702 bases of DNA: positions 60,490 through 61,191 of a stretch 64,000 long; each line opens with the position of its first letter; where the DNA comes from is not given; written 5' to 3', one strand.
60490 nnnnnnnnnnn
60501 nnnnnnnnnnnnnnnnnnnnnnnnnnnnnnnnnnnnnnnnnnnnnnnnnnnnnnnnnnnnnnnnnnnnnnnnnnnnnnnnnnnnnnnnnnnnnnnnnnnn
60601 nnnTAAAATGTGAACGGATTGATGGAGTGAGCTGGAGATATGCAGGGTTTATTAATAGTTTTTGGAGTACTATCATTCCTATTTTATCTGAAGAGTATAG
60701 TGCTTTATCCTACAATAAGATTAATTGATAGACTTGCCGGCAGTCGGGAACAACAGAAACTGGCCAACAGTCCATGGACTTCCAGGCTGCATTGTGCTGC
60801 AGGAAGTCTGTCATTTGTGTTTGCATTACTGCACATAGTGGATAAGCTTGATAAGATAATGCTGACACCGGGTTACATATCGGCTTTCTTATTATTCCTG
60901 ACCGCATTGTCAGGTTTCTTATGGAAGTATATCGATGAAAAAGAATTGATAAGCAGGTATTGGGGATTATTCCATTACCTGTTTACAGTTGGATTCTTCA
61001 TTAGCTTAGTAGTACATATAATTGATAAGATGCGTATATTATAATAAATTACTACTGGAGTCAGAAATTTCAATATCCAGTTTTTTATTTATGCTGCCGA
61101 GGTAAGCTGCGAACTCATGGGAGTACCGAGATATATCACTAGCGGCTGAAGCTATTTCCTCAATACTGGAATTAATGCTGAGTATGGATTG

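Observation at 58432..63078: One sensor module wired to two outputs: a histidine kinase and an MCP with colinear input regions converge on a bis-His 4-TM protein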

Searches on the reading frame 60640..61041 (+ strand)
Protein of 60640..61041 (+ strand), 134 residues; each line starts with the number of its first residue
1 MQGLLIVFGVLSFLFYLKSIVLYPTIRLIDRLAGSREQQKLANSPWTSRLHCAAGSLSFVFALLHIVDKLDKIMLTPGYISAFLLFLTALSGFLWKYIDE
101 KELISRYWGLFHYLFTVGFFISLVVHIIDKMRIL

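Call 4: search_protein_families(library=pfam, proteins=[window:60640-61041:+], max_evalue=0.1)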
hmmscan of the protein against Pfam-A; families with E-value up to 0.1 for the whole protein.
window:60640-61041:+ (134 aa): 2 families
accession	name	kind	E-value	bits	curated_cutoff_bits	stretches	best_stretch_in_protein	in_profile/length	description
PF14358.11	DUF4405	-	0.0089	17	26.7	0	32-66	34-62/66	Domain of unknown function (DUF4405)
PF01292.26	Ni_hydr_CYTB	-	0.054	13.7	30.1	0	82-127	108-159/179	Prokaryotic cytochrome b561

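Call 8: find_homologous_proteins(query=window:60640-61041:+, max_evalue=0.001)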
Query window:60640-61041:+ (134 aa): 2 proteins with E <= 0.001 among 27 candidates.
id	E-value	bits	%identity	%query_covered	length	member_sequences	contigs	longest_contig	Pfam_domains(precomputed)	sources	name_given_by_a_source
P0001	2.4e-80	285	100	100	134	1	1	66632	-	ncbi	-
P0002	4.6e-58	213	75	98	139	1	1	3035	-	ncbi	-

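Call 9: find_encoding_contigs(protein=P0002, flank=10000)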
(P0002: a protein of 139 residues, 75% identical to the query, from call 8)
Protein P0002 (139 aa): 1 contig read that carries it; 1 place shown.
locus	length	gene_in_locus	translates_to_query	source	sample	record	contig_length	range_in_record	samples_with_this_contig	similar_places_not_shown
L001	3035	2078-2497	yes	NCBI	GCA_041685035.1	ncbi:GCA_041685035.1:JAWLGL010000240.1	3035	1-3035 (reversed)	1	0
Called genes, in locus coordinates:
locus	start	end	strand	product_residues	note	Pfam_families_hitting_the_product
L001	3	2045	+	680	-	?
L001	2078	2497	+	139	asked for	-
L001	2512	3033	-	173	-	?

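Call 10: find_encoding_contigs(protein=P0001, flank=10000)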
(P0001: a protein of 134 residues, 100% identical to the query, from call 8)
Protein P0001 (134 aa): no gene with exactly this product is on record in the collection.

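Call 32: predict_structure(alignment_id=A3)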
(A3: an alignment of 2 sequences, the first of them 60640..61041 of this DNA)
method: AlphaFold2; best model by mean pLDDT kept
length: 134 residues; sequences in the alignment: 2
mean_pLDDT: 57.9   pTM: 0.38
mean pLDDT of the five models: 57.9, 51.4, 51.2, 51.0, 49.5
residues with pLDDT >= 90: 0; 70-90: 0; 50-70: 123; < 50: 11
segments of 3 or more residues with pLDDT < 50: 1-4, 73-75
pLDDT, mean of each block of 10 residues (from residue 1): 53 58 54 54 54 58 55 53 63 60 62 66 65 55
secondary structure, 60 per line:
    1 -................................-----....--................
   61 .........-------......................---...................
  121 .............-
elements in order: H2-33 H39-42 H45-69 H77-98 H102-133
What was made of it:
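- Tried and rejected: The first AF2 run on a 2-sequence alignment was too poor to use (pLDDT 58, call 32).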

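Call 33: search_protein_representatives(alignment_id=A3)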
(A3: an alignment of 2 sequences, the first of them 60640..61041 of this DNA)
Query: 2 sequences, 139 profile positions. Proteins with E-value up to 0.001 (for the whole library): 26; up to 1e-10: 3; up to 1e-30: 1. The best 26 are listed.
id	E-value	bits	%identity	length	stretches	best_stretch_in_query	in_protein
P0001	4.8e-78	276.2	-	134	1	1-131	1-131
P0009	5.4e-18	81.7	-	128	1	1-131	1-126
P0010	1.7e-16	76.8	-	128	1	7-128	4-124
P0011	9.5e-08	48.5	-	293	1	4-131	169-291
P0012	1.3e-07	48.1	-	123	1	37-133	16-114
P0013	2.7e-07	47.0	-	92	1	48-132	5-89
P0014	1.0e-06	45.2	-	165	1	50-132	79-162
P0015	3.0e-06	43.6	-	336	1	8-131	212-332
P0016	3.4e-06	43.4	-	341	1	5-130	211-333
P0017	5.8e-06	42.7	-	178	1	58-133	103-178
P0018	7.9e-06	42.3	-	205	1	56-133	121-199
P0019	1.0e-05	41.9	-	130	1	20-129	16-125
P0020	1.1e-05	41.8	-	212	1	7-132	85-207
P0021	1.6e-05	41.3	-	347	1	7-131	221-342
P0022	2.5e-05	40.6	-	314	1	57-131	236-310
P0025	5.7e-05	39.5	-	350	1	9-133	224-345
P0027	2.2e-04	37.6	-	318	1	13-131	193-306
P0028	3.2e-04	37.1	-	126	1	8-129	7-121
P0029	6.1e-04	36.2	-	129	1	42-129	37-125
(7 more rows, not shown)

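Call 35: search_protein_families(library=pfam, proteins=[P0009, P0010, P0011, P0015, P0016, P0020, P0021, P0025, P0027, P0014], max_evalue=0.01)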
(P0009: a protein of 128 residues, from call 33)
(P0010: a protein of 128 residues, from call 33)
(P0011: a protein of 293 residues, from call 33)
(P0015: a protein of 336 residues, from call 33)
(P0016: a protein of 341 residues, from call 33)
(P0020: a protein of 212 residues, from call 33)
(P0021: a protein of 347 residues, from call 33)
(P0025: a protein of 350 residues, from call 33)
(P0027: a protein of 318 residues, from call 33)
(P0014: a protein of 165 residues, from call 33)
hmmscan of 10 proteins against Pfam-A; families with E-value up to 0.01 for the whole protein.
P0009 (128 aa): 0 families

P0010 (128 aa): 3 families
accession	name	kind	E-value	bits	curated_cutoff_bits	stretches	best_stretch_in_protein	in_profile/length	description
PF24287.1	DUF7475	-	4.1e-05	24.2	31.3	1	52-122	21-85/115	Family of unknown function (DUF7475)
PF14358.11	DUF4405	-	0.0027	18.6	26.7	0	35-62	35-62/66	Domain of unknown function (DUF4405)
PF25766.1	TPR_RPAP1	-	0.0045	16.9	27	1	19-95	2-73/221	RNA polymerase II-associated protein 1, TPR repeats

P0011 (293 aa): 2 families
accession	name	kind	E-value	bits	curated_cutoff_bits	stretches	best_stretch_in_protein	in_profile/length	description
PF14358.11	DUF4405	-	2e-07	31.9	26.7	1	237-288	2-63/66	Domain of unknown function (DUF4405)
PF01292.26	Ni_hydr_CYTB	-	2.4e-05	24.6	30.1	1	144-227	88-160/179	Prokaryotic cytochrome b561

P0015 (336 aa): 0 families

P0016 (341 aa): 1 family
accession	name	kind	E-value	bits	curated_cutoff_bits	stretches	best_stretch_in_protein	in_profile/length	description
PF03413.25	PepSY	-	0.0052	17.5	24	0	41-88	12-56/60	Peptidase propeptide and YPEB domain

P0020 (212 aa): 0 families

P0021 (347 aa): 1 family
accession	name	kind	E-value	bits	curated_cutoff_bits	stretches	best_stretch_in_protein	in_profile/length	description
PF03413.25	PepSY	-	0.00023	21.8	24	0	49-103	15-53/60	Peptidase propeptide and YPEB domain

P0025 (350 aa): 0 families

P0027 (318 aa): 1 family
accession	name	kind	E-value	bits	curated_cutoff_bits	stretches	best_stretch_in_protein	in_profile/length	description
PF14358.11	DUF4405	-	0.0039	18.1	26.7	1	254-303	4-63/66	Domain of unknown function (DUF4405)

P0014 (165 aa): 2 families
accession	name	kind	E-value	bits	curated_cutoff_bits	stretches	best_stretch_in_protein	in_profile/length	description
PF14358.11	DUF4405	-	0.002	19.1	26.7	0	107-157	1-62/66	Domain of unknown function (DUF4405)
PF03649.18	UPF0014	-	0.0036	17.1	22.6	1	47-132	59-145/242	Uncharacterised protein family (UPF0014)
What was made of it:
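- On Pfam DUF4405 (PF14358), di-heme cytochrome b superfamily: Indirect link: its profile finds P0011 at E=9.5e-8 (call 33), and P0011 scores 31.9 bits on DUF4405 (call 35).
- Closest known: DUF4405-like flavinylation- and ferrosome-associated cytochromes. Same: Some relatives carry PepSY-like N-terminal regions (call 35).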

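Call 42: search_solved_structures(query=A5, max_evalue=10, show_alignments=2)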
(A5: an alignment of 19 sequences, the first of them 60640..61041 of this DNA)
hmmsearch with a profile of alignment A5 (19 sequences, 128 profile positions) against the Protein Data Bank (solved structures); distinct sequences matched with E-value up to 10: 1.
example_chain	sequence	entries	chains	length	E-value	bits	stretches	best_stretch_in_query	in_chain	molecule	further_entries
6m6z_A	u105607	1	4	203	1.3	12.6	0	7-55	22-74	TMH4C4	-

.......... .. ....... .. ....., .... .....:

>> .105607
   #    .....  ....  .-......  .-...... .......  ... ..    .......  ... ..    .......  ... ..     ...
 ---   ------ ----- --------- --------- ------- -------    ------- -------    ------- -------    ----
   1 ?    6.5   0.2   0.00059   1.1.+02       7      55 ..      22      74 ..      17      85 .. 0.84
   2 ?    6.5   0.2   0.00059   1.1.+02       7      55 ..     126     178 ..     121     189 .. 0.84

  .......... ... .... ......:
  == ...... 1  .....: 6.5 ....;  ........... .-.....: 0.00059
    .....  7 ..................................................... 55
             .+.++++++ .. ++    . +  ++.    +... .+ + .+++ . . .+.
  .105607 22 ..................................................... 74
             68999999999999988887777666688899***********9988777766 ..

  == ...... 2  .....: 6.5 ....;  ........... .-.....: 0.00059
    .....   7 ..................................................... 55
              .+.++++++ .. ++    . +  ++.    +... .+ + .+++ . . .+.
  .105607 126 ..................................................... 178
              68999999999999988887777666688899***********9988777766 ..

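Call 45: predict_structure(alignment_id=A5)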
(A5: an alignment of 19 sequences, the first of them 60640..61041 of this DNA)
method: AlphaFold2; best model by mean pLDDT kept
length: 134 residues; sequences in the alignment: 19
mean_pLDDT: 91.4   pTM: 0.83
mean pLDDT of the five models: 91.4, 91.3, 91.2, 90.5, 89.6
residues with pLDDT >= 90: 95; 70-90: 33; 50-70: 6; < 50: 0
segments of 3 or more residues with pLDDT < 50: none
pLDDT, mean of each block of 10 residues (from residue 1): 93 96 90 74 90 96 95 92 97 87 89 97 96 84
secondary structure, 60 per line:
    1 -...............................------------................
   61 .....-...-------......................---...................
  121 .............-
elements in order: H2-32 H45-65 H77-98 H102-133
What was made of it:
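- Confident four-helix model, pLDDT 91 (call 45).
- Tried and rejected: It was replaced by a 19-sequence run (call 45).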

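Call 50: fold_search(model_id=the predicted structure, library=pdb)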
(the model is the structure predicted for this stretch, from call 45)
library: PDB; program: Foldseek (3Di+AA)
matches with E <= 10: 76; with E <= 0.001: 0
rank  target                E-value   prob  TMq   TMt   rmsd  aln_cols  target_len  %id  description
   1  8qt6                  1.1e+00  0.41  0.45  0.19   9.5       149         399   16  Cryo-EM structure of Streptococcus pneumoniae NADPH oxidase (released 2024-07-24)
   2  9n9j_N                1.2e+00  0.18  0.28  0.30  10.9       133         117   20  Structure of a GRP94 folding intermediate engaged with a CCDC134- and FKBP11-bound secretory translocon (released 2025-11-19)
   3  9dm3_MODEL_1_A        1.7e+00  0.85  0.62  0.63   4.1       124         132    7  De novo design of proteins that bind naphthalenediimides, powerful photooxidants with tunable photophysical pr (released 2025-03-05)
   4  6s1a_A                1.8e+00  0.72  0.56  0.54   5.4       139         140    8  Ligand binding domain of the P. putida receptor PcaY_PP (released 2020-10-21)
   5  4g7v_S                2.1e+00  0.44  0.51  0.50   4.9       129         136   16  Crystal structure of voltage sensing domain of Ci-VSP with fragment antibody (R217E, 2.5 A) (released 2014-02-05)
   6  8ueo_1L               2.3e+00  0.18  0.35  0.11   9.1       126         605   13  In-situ complex I (Active-Apo) (released 2024-06-19)
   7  2huj                  2.3e+00  0.13  0.30  0.32  10.8       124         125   13  Crystal structure of a protein of uknown function (NP_471338.1) from Listeria innocua at 1.74 A resolution (released 2006-08-08)
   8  9jxp_A                2.5e+00  0.28  0.42  0.19   6.4       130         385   13  Cryo-EM structure of human XPR1-R570L (released 2025-08-27)
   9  4o7g_A                2.6e+00  0.33  0.50  0.36   5.7       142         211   12  Crystal Structure of Ascorbate-bound Cytochrome b561, crystal soaked in 1 M L-ascorbate for 40 minutes (released 2014-02-05)
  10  9jxe_B                2.6e+00  0.23  0.42  0.15   6.0       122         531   13  Cryo-EM structure of apo human XPR1, class 1, with one visible SPX domain (released 2025-08-27)
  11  9s36_A                2.6e+00  0.08  0.25  0.12  15.0       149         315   15  Cryo-EM structure of Candida albicans Vrg4 bound to an inhibitory nanobody and GDP-Mannose. (released 2025-09-03)
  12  4o6y_B                2.7e+00  0.23  0.48  0.34  10.6       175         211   11  Crystal Structure of Cytochrome b561 (released 2014-02-05)
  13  8yfd_A                2.9e+00  0.25  0.45  0.20   5.6       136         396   12  Cryo EM structure of human phosphate channel XPR1 at open state (released 2024-10-09)
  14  1kqf_C                3.2e+00  0.28  0.51  0.34   9.1       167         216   14  FORMATE DEHYDROGENASE N FROM E. COLI (released 2002-03-15)
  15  5o0t                  3.2e+00  0.16  0.40  0.30   6.4       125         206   14  CRYSTAL STRUCTURE OF TRANS-MEMBRANE DOMAIN OF Cylindrospermum stagnale NADPH-OXIDASE 5 (NOX5) (released 2017-06-28)
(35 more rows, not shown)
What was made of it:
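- Tried and rejected: Foldseek against the PDB gave nothing significant (call 50).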

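Call 54: find_encoding_contigs(protein=P0010, flank=6000, max_places=4)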
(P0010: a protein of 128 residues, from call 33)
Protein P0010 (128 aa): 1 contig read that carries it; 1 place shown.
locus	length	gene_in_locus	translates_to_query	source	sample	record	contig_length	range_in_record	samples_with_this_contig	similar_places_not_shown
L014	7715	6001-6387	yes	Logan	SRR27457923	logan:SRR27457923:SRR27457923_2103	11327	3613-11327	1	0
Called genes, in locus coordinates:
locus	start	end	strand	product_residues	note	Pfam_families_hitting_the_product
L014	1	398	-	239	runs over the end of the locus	PF09551:Spore_II_R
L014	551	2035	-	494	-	PF00015:MCPsignal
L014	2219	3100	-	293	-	PF00288:GHMP_kinases_N, PF08544:GHMP_kinases_C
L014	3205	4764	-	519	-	PF12673:SipL, PF20918:SPOCS_spoVID-N (faint), PF12673:SipL, PF01476:LysM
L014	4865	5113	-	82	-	PF06257:VEG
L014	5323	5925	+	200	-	PF03167:UDG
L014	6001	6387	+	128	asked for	-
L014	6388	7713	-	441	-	?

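Call 60: find_related_loci(query=A7, collection=metagenome_contigs, flank=5000)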
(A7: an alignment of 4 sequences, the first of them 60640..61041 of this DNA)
Query A7 (134 aa) in metagenome_contigs; peptide patterns used: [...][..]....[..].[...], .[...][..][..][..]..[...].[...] (x = any residue, [..] = any of these).
244 stretches matched a pattern, but none encodes a relative of the query by tblastn (E <= 1e-3).

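Call 65: find_encoding_contigs(protein=P0019, flank=5000, max_places=4)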
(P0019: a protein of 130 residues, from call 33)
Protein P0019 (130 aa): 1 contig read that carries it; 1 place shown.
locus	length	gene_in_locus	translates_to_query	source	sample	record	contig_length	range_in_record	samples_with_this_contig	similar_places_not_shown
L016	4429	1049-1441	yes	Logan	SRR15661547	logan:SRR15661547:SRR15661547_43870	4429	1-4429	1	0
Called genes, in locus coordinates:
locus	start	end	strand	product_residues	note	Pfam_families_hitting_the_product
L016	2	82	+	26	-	?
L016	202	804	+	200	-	PF00440:TetR_N, PF13305:TetR_C_33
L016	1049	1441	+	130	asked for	PF14358:DUF4405 (faint)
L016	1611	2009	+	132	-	PF04205:FMN_bind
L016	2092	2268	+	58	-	-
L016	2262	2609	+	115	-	PF01471:PG_binding_1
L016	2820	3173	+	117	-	PF14285:DUF4367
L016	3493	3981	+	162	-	PF13787:HXXEE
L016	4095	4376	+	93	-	PF01638:HxlR (weak), PF12840:HTH_20, PF01022:HTH_5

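Call 73: search_protein_families(library=ncbifam, proteins=[window:60640-61041:+], max_evalue=0.01)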
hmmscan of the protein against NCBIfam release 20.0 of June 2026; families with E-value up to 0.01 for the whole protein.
window:60640-61041:+ (134 aa): 0 families

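Call 77: list_cluster_members(proteins=[P0001, P0003, P0034, P0002])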
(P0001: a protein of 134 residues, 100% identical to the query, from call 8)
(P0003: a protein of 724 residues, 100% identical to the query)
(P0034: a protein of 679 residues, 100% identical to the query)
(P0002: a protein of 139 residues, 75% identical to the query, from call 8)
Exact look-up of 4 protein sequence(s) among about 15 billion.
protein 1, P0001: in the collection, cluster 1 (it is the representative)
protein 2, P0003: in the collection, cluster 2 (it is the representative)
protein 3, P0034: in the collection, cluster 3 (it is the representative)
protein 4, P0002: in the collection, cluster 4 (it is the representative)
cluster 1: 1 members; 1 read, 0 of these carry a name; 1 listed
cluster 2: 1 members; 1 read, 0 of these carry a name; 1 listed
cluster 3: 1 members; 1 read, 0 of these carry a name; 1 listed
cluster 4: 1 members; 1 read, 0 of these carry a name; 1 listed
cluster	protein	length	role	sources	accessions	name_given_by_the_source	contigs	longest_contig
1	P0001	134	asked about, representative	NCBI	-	-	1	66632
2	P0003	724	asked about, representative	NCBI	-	-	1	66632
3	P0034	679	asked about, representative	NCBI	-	-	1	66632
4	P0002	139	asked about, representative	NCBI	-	-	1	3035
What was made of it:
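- Tried and rejected: Cluster look-up gave no names or accessions (call 77).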

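Call 79: find_encoding_contigs(protein=P0029, flank=5000, max_places=3)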
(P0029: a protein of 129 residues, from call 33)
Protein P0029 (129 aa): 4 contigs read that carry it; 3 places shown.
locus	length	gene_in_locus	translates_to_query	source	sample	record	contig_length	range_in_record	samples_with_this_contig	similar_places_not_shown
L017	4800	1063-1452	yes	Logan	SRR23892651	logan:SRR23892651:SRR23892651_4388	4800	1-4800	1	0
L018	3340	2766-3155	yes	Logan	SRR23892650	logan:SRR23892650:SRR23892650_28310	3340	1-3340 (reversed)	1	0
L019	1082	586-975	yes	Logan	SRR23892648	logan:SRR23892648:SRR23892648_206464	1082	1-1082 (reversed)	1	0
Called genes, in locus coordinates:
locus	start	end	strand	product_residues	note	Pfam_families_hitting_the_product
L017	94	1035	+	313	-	PF02424:ApbE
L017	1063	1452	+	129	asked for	PF14358:DUF4405 (faint)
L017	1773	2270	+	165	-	PF00583:Acetyltransf_1, PF13673:Acetyltransf_10, PF13508:Acetyltransf_7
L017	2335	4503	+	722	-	PF00270:DEAD, PF04851:ResIII (weak), PF00271:Helicase_C, PF16124:RecQ_Zn_bind, PF09382:RQC, PF00570:HRDC, PF14493:HTH_40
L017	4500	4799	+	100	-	?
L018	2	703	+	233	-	?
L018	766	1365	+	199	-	PF00440:TetR_N, PF13305:TetR_C_33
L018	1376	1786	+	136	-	PF04205:FMN_bind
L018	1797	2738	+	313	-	PF02424:ApbE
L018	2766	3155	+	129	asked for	PF14358:DUF4405 (faint)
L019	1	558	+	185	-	?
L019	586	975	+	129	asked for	PF14358:DUF4405 (faint)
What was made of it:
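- On Pfam DUF4405 (PF14358), di-heme cytochrome b superfamily: Present for the distant relatives P0019 and P0029 (calls 65, 79).
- Closest known: DUF4405-like flavinylation- and ferrosome-associated cytochromes. Same: Remote four-TM relatives lie in FMN_bind-ApbE operons (calls 65, 79).
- Remote four-TM relatives lie in TetR-FMN_bind-ApbE operons (calls 65, 79).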

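Call 80: find_encoding_contigs(protein=P0028, flank=5000, max_places=3)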
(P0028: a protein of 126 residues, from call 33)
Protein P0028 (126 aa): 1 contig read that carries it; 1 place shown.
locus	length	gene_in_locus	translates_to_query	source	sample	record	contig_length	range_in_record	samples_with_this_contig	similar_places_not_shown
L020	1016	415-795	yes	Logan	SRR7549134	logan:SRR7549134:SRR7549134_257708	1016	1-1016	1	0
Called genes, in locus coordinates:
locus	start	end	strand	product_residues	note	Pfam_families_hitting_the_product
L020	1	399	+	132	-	?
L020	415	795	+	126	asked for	PF14358:DUF4405 (faint)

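Call 87: search_protein_families(library=pfam, alignment_id=A5, max_evalue=0.01)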
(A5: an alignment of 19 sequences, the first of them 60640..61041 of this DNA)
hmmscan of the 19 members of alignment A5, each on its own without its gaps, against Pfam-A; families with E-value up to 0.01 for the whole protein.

A. member 1, window:60640-61041:+ (134 aa): 1 family
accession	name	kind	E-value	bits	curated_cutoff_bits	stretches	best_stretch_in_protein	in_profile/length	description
PF14358.11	DUF4405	-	0.0089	17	26.7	0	32-66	34-62/66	Domain of unknown function (DUF4405)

B. families by the number of members that match (of 19 scanned): 7 families
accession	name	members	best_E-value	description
PF14358.11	DUF4405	16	5.1e-09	Domain of unknown function (DUF4405)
PF01292.26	Ni_hydr_CYTB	6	0.00017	Prokaryotic cytochrome b561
PF01794.25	Ferric_reduct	4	1.1e-05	Ferric reductase like transmembrane component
PF24287.1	DUF7475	1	4.1e-05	Family of unknown function (DUF7475)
PF24202.1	DUF7427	1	0.0037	Family of unknown function (DUF7427)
PF25766.1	TPR_RPAP1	1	0.0045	RNA polymerase II-associated protein 1, TPR repeats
PF03649.18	UPF0014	1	0.007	Uncharacterised protein family (UPF0014)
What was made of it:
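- On Pfam DUF4405 (PF14358), di-heme cytochrome b superfamily: The window protein scores 17.0 bits, E=0.0089 (calls 4, 87). 16/19 relatives hit DUF4405 at E<=0.01 (call 87).
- Closest known: DUF4405-like flavinylation- and ferrosome-associated cytochromes. Same: Family members of the window protein match PF14358 (16/19, call 87).
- One passes Pfam's cut-off at 31.9 bits against 26.7 (calls 35, 87). Family members hit DUF4405, Ni_hydr_CYTB and Ferric_reduct (call 87).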

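Call 89: find_encoding_contigs(protein=P0011, flank=5000, max_places=3)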
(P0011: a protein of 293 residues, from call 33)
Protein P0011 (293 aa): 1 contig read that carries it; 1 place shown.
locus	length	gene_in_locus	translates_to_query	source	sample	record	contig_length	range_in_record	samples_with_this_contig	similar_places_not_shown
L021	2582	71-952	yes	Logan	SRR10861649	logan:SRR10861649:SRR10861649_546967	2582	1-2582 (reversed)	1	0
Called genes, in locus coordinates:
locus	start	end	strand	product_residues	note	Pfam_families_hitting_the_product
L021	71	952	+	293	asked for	PF01292:Ni_hydr_CYTB (faint), PF14358:DUF4405 (faint)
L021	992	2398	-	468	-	PF02040:ArsB, PF03600:CitMHS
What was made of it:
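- Tried and rejected: The context of the relative P0011 was uninformative (call 89).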
